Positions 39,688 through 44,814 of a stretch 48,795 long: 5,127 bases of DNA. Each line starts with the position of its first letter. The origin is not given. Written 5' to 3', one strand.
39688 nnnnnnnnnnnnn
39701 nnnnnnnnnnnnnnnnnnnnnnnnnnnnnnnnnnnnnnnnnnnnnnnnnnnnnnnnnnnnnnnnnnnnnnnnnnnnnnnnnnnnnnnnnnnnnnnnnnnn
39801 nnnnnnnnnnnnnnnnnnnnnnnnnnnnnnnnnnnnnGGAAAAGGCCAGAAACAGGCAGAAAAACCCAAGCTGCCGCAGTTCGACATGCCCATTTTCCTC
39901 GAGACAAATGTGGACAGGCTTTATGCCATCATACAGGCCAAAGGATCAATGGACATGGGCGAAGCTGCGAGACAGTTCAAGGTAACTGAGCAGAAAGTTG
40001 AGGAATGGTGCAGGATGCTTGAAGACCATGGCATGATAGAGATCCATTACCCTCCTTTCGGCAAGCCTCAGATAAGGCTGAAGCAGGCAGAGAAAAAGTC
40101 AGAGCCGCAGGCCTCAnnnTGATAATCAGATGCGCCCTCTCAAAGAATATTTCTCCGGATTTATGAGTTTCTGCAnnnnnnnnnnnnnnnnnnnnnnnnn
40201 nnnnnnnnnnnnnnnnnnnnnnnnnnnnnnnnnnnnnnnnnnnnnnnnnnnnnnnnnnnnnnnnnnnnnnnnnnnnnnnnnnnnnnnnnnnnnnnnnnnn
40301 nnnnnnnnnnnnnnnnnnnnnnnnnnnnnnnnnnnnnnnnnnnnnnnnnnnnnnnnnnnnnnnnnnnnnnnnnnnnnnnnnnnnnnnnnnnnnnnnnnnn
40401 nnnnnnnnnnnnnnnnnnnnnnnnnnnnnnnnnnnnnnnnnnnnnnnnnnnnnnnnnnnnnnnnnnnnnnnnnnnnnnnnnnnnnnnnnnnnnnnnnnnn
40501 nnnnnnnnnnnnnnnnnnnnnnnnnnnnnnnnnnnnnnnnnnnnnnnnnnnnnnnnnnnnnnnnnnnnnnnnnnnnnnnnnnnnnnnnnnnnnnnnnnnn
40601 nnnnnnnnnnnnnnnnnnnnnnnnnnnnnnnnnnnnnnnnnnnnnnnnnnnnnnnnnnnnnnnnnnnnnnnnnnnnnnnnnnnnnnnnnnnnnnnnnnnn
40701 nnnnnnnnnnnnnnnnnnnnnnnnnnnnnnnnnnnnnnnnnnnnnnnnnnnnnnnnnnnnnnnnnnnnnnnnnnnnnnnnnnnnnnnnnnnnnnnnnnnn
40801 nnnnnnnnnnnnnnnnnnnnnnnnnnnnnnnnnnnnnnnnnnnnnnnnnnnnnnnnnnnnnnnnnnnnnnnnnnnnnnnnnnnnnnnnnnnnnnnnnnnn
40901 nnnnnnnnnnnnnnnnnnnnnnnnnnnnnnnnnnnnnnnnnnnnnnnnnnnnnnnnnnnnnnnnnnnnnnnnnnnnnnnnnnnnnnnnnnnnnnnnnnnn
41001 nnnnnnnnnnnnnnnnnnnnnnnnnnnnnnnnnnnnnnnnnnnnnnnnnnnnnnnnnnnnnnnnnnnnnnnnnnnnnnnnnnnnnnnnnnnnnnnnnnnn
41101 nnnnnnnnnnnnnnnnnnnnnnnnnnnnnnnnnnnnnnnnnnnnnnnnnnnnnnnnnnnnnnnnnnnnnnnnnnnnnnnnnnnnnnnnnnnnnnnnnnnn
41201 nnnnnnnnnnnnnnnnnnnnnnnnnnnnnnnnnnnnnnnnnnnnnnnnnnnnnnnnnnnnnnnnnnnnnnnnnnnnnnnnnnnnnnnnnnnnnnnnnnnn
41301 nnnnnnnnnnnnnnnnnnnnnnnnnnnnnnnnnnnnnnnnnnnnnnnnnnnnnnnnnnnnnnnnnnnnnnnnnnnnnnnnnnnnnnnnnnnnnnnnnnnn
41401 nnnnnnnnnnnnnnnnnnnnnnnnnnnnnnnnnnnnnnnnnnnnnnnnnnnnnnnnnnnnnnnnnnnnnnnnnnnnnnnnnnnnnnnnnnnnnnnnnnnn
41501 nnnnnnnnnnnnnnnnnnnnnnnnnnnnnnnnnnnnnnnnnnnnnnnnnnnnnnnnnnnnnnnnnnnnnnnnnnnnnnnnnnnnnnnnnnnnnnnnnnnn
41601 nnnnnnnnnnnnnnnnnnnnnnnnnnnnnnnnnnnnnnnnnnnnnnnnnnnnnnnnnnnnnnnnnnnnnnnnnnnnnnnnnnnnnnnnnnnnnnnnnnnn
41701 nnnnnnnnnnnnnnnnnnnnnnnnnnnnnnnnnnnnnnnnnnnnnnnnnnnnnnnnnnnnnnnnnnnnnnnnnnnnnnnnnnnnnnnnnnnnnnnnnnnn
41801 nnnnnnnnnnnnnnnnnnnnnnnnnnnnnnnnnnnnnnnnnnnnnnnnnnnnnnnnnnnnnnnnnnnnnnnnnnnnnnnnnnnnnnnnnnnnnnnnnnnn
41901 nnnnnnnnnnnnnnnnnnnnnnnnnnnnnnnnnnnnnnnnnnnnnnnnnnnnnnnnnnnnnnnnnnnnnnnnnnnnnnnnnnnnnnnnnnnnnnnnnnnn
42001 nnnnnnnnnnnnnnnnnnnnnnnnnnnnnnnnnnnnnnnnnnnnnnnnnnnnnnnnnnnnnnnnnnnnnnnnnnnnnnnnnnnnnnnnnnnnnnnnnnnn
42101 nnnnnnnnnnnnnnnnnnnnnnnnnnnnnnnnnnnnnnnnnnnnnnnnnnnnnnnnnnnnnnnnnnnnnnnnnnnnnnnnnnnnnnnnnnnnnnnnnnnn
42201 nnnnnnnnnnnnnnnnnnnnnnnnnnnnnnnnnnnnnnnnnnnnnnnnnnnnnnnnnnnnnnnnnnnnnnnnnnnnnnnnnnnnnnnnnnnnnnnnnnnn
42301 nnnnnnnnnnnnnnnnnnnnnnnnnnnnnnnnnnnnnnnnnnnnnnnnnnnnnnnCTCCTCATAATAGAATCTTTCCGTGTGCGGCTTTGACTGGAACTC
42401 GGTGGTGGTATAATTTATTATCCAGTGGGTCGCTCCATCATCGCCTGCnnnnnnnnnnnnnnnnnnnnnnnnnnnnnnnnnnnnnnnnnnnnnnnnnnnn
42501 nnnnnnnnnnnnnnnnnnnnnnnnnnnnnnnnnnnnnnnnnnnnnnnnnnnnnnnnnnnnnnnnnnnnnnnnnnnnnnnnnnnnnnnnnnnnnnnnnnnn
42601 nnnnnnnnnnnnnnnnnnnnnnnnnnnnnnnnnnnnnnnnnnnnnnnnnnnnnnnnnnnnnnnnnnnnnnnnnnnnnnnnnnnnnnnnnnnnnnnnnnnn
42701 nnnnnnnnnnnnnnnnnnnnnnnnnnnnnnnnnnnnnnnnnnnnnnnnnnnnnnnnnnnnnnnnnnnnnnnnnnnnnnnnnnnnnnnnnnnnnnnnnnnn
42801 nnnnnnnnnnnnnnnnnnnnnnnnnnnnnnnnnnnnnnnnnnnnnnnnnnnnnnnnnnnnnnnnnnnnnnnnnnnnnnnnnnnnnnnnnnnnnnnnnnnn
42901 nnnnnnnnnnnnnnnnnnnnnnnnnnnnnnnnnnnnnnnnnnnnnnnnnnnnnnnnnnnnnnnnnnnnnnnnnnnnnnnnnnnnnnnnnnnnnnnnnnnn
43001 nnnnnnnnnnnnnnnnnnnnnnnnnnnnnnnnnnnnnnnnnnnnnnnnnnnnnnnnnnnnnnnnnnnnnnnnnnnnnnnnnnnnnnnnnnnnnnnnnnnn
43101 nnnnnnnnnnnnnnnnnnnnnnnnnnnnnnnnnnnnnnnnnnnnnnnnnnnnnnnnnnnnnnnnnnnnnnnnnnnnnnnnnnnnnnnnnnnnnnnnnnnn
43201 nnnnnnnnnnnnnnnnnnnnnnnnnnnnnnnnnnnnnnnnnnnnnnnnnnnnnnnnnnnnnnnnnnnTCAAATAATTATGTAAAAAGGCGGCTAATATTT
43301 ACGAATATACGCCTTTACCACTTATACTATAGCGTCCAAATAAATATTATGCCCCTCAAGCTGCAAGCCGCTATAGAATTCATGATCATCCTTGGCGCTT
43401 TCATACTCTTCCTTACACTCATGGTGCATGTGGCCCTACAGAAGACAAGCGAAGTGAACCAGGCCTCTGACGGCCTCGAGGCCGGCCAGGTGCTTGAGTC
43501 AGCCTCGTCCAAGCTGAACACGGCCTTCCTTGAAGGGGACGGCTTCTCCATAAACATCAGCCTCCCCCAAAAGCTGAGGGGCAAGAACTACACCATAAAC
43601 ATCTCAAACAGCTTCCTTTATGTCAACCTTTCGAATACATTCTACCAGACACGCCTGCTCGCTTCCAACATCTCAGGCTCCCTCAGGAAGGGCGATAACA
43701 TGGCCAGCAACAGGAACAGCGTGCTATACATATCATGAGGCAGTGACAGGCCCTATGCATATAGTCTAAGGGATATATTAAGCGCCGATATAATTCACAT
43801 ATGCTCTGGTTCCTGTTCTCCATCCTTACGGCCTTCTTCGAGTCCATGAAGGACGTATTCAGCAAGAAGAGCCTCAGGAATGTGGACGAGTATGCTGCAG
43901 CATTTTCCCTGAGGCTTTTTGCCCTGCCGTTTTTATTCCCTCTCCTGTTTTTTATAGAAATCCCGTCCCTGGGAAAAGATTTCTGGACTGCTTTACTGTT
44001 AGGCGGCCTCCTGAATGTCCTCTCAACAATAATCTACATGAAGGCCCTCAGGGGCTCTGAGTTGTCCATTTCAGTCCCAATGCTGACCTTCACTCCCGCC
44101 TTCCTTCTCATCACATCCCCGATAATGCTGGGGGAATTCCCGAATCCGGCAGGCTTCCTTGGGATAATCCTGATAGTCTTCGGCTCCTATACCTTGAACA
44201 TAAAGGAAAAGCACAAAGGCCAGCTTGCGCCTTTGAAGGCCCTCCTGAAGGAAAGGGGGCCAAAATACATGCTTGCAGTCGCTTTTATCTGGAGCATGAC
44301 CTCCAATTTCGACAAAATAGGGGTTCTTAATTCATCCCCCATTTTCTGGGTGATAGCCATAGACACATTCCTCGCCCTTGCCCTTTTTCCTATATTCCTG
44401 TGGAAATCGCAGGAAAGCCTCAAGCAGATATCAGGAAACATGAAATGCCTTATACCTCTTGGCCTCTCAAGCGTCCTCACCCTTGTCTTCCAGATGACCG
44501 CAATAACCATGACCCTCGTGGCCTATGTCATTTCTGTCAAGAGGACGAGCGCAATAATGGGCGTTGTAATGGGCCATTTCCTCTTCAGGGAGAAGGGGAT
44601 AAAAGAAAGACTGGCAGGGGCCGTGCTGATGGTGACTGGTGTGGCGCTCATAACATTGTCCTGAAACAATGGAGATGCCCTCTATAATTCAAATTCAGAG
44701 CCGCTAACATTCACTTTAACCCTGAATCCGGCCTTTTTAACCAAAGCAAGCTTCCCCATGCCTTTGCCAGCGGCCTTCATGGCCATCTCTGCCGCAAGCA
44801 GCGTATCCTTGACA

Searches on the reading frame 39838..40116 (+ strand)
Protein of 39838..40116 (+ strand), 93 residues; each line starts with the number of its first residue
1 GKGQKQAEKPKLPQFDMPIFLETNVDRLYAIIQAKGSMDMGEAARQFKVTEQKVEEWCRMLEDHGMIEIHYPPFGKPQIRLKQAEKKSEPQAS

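Call 84: search_solved_structures(query=A4, max_evalue=1)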
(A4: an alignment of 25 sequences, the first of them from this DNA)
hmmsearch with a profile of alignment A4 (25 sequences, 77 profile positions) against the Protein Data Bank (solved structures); distinct sequences matched with E-value up to 1: 33.
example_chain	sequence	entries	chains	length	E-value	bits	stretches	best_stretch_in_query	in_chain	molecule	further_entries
1mkm_A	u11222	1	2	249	0.00031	23.7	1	20-56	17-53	IclR transcriptional regulator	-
1i1g_A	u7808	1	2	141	0.0012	21.9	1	17-57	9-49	TRANSCRIPTIONAL REGULATOR LRPA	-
2xvc_A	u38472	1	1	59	0.0025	20.8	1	4-59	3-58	ESCRT-III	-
1s3j_A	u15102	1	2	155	0.0032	20.4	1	18-57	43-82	YusO protein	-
6zj3_Sa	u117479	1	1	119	0.004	20.1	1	15-57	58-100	Ribosomal protein eS25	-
2d1h_A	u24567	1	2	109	0.0045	20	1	11-56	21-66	109aa long hypothetical transcriptional regulator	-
8q90_A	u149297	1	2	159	0.023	17.7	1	16-57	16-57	AsnC family transcriptional regulator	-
2ma3_A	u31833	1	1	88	0.03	17.3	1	26-56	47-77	DNA replication initiator (Cdc21/Cdc54)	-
2p4w_A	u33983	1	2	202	0.036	17.1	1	29-57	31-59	Transcriptional regulatory protein arsR family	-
2frh_A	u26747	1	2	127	0.043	16.8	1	9-42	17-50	Staphylococcal accessory regulator A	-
2fnp_A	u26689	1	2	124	0.045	16.8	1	9-42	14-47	Staphylococcal accessory regulator A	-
1utx_A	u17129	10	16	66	0.063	16.3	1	18-44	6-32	CYLR2 | cytolysin regulator 2 | PUTATIVE TRANSCRIPTION REGULATOR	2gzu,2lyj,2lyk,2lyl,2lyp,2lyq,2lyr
2xiu_A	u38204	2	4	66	0.065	16.2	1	18-44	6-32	CYLR2 | CYLR2 SYNONYM CYTOLYSIN REPRESSOR 2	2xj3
1on2_A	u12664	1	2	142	0.08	16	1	14-61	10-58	Transcriptional regulator mntR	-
1on1_A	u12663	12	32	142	0.083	15.9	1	14-61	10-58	Transcriptional regulator mntR | HTH-type transcriptional regulator MntR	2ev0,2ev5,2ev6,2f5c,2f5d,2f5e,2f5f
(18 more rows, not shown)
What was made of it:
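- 38863..40119 (+): 418-aa protein with a basic repeat-rich N-terminus and a C-terminal winged-helix-like domain. The domain is encoded directly upstream of the ATPase in about 50 DPANN loci. Here and in the sister genome the gene is inverted, so it diverges from the ATPase. Profile against PDB gives weak IclR/Lrp/MarR wHTH matches, best E=3e-4 (call 84).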

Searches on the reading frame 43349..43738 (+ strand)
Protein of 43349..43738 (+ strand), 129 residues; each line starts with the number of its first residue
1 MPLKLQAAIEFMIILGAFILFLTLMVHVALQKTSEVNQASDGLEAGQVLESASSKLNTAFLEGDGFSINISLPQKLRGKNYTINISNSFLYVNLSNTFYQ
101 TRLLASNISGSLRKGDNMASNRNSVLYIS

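Call 6: search_protein_families(library=pfam, proteins=[window:43349-43738:+], max_evalue=0.01)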
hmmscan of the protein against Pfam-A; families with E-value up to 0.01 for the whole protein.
window:43349-43738:+ (129 aa): 2 families
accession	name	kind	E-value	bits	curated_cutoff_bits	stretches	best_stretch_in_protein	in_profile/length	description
PF23928.1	DUF7266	-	0.00085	19.5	27.6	1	8-95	9-100/145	Family of unknown function (DUF7266)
PF07811.17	TadE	-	0.0026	18.3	22.9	1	6-30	2-26/43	TadE-like protein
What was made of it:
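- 43349..43738 (+): 129-aa pilin-like protein with a Q-type class III signal peptide (MPLKLQ|AAIEFMI...). Weak TadE/DUF7266 hits (call 6).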

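Call 9: search_protein_families(library=ncbifam, proteins=[window:43349-43738:+], max_evalue=0.01)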
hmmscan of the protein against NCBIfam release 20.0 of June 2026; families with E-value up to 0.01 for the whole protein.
window:43349-43738:+ (129 aa): 0 families

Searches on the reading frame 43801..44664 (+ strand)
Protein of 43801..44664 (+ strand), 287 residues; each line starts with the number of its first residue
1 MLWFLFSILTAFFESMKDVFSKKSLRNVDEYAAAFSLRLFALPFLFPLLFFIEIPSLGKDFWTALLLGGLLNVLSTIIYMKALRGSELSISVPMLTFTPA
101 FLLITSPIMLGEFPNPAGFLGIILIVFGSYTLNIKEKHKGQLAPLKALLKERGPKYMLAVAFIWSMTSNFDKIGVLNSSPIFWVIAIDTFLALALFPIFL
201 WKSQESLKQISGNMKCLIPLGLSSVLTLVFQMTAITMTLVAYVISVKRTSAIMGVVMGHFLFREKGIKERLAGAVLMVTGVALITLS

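Call 6: search_protein_families(library=pfam, proteins=[window:43801-44664:+], max_evalue=0.01)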
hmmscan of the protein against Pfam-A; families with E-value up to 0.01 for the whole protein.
window:43801-44664:+ (287 aa): 3 families
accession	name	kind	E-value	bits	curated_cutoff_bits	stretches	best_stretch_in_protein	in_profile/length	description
PF00892.27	EamA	-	1.2e-27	97.3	28.2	2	2-132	2-133/135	EamA-like transporter family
PF03151.22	TPT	-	6.2e-09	36.1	30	1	157-286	6-137/291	Triose-phosphate Transporter family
PF10639.15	TMEM234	-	3.9e-06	27.4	30.1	0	67-130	46-110/113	Putative transmembrane family 234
